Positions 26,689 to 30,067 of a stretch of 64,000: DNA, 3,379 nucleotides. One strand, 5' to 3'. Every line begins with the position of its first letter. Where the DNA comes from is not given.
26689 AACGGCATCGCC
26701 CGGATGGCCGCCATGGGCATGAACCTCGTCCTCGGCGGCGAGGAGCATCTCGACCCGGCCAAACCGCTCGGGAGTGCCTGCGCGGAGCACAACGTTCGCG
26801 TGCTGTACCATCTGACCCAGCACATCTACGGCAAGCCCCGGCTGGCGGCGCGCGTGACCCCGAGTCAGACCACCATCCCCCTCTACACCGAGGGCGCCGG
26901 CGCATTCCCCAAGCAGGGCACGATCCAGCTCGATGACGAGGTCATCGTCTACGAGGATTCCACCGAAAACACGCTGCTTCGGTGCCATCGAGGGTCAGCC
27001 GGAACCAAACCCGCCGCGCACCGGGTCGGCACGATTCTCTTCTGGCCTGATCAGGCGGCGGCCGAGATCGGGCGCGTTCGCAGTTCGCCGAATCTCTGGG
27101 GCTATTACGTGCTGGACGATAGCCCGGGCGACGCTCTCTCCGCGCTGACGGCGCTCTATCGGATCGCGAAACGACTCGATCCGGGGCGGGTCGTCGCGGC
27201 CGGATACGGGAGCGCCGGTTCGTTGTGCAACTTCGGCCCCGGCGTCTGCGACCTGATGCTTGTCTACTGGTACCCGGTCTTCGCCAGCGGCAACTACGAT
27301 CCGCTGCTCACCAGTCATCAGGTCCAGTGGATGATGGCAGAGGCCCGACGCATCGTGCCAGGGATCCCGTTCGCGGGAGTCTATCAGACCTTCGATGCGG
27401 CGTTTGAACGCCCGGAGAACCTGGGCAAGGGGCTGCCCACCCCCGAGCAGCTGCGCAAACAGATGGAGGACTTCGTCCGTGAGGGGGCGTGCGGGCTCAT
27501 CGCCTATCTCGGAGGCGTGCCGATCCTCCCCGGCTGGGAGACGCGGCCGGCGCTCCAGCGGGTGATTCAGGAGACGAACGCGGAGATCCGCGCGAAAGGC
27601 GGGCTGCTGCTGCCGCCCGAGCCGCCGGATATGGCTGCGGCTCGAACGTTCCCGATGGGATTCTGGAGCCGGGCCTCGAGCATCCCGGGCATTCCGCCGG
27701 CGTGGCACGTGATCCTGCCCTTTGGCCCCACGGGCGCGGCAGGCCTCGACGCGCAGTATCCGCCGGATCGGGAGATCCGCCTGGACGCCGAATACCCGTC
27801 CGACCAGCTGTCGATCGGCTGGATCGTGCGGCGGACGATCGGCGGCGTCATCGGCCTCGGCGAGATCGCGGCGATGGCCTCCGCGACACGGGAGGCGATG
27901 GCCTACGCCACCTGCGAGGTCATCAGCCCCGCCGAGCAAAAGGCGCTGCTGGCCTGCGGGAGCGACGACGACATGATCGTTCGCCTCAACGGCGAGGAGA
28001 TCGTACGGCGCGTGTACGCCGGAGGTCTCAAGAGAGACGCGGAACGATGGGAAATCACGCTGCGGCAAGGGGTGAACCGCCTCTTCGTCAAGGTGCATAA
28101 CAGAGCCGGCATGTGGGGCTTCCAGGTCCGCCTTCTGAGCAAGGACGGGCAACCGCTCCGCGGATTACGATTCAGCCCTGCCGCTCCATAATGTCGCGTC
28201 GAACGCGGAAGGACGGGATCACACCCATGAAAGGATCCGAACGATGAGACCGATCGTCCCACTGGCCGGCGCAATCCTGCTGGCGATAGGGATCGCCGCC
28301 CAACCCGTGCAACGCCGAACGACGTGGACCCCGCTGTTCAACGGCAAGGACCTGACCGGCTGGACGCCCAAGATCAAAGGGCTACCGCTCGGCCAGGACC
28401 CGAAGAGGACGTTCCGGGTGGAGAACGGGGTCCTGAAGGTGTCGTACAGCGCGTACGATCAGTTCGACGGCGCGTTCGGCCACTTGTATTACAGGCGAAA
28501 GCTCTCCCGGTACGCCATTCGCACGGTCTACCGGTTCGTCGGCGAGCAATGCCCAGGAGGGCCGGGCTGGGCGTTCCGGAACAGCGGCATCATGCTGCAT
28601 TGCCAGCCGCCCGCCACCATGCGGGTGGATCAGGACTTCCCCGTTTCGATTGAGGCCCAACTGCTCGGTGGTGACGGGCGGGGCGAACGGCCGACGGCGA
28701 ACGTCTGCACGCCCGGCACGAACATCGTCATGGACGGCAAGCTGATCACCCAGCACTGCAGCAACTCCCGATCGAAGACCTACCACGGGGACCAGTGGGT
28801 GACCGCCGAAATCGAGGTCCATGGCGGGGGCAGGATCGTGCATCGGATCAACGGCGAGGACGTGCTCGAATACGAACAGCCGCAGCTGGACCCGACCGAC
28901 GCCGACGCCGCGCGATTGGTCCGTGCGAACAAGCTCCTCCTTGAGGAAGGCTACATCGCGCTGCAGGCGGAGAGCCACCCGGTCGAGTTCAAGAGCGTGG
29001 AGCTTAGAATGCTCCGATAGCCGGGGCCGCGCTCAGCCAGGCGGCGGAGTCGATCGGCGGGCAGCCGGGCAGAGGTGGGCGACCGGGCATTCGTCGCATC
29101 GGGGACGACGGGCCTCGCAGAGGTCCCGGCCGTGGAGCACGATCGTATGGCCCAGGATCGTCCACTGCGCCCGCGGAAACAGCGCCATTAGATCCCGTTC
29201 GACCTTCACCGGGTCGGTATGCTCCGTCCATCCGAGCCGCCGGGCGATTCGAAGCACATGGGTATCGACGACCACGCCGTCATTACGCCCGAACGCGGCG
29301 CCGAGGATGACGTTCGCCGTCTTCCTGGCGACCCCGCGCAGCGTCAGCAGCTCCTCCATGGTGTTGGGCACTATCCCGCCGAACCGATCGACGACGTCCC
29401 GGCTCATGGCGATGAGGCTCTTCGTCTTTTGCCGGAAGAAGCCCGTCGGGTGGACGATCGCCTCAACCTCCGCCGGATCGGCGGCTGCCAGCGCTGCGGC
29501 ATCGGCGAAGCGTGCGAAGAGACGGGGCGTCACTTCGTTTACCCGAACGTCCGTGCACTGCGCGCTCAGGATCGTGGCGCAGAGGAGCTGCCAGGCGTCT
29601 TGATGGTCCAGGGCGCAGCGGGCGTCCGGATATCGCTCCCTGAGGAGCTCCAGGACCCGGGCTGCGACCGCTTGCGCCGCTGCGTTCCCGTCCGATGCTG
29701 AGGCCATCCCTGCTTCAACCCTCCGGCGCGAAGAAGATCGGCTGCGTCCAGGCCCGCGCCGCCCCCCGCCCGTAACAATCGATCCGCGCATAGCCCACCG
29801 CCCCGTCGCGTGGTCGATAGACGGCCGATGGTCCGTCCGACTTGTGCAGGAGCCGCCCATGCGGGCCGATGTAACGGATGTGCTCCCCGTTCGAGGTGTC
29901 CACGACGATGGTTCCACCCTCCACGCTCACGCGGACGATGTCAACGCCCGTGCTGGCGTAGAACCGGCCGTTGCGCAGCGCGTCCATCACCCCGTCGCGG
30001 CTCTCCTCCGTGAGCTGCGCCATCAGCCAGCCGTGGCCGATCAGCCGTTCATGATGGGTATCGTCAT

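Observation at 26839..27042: Module resembling phage virion-protein repeats inserted in the middle of a secreted glycosidase-like barrel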

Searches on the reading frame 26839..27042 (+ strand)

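Call 4: search_protein_families(library=pfam, proteins=[window:26839-27042:+], max_evalue=1)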
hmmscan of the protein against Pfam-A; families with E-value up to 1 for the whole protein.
window:26839-27042:+ (68 aa): 0 families

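Call 5: search_protein_families(library=phrogs, proteins=[window:26839-27042:+], max_evalue=1)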
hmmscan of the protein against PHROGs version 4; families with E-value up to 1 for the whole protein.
window:26839-27042:+ (68 aa): 7 families
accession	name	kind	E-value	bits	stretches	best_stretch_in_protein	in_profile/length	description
phrog_4406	-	head and packaging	3.6e-07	28.2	1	2-56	70-123/3231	virion structural protein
phrog_11439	-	tail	2.7e-06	26.9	1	1-63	203-268/775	tail fiber protein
phrog_2885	-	tail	7.7e-05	20.1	1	2-56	75-128/4179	baseplate wedge subunit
phrog_1101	-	tail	0.00093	18.1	1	2-67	559-628/1405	tail protein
phrog_7578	-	unknown function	0.0091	16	1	5-66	31-96/300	-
phrog_22827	-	unknown function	0.16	11.5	1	5-52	272-317/613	-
phrog_692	-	head and packaging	0.32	11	1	7-43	105-141/440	virion structural protein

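Call 6: search_protein_families(library=ncbifam, proteins=[window:26839-27042:+], max_evalue=1)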
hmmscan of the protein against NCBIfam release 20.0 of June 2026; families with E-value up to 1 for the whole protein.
window:26839-27042:+ (68 aa): 1 family
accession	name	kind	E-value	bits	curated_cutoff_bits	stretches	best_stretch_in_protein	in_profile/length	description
NF038148.1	lanti_IV_SflA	subfamily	0.13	12.2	25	1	27-43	12-28/52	SflA family class IV lanthipeptide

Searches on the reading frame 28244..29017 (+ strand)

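Call 4: search_protein_families(library=pfam, proteins=[window:28244-29017:+], max_evalue=1)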
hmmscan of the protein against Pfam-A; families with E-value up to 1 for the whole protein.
window:28244-29017:+ (258 aa): 1 family
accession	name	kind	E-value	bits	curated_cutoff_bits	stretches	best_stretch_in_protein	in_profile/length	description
PF06439.18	3keto-disac_hyd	-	1.4e-34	120.2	26.8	1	27-255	1-187/187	3-keto-disaccharide hydrolase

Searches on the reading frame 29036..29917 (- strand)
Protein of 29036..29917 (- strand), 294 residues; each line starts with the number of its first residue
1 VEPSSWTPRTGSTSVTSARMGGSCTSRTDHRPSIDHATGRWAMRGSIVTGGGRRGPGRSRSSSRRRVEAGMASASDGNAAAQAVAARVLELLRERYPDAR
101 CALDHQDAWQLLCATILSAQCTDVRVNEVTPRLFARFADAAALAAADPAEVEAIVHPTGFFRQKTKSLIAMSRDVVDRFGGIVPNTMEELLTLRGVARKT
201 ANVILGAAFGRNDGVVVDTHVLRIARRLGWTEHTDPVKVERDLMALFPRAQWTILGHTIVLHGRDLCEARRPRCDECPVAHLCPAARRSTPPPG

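Call 14: search_protein_families(library=pfam, proteins=[window:29036-29917:-], max_evalue=0.001)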
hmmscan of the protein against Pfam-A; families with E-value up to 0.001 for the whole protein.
window:29036-29917:- (294 aa): 3 families
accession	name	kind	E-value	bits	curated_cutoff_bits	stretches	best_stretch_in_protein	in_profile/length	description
PF00730.31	HhH-GPD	-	3.4e-26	92.1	26.2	1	114-248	2-107/108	HhH-GPD superfamily base excision DNA repair protein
PF00633.29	HHH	-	9.9e-07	28.8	24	1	178-206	1-29/30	Helix-hairpin-helix motif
PF10576.14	EndIII_4Fe-2S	-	0.00016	22.3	20.5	1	269-283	3-17/17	Iron-sulfur binding domain of endonuclease III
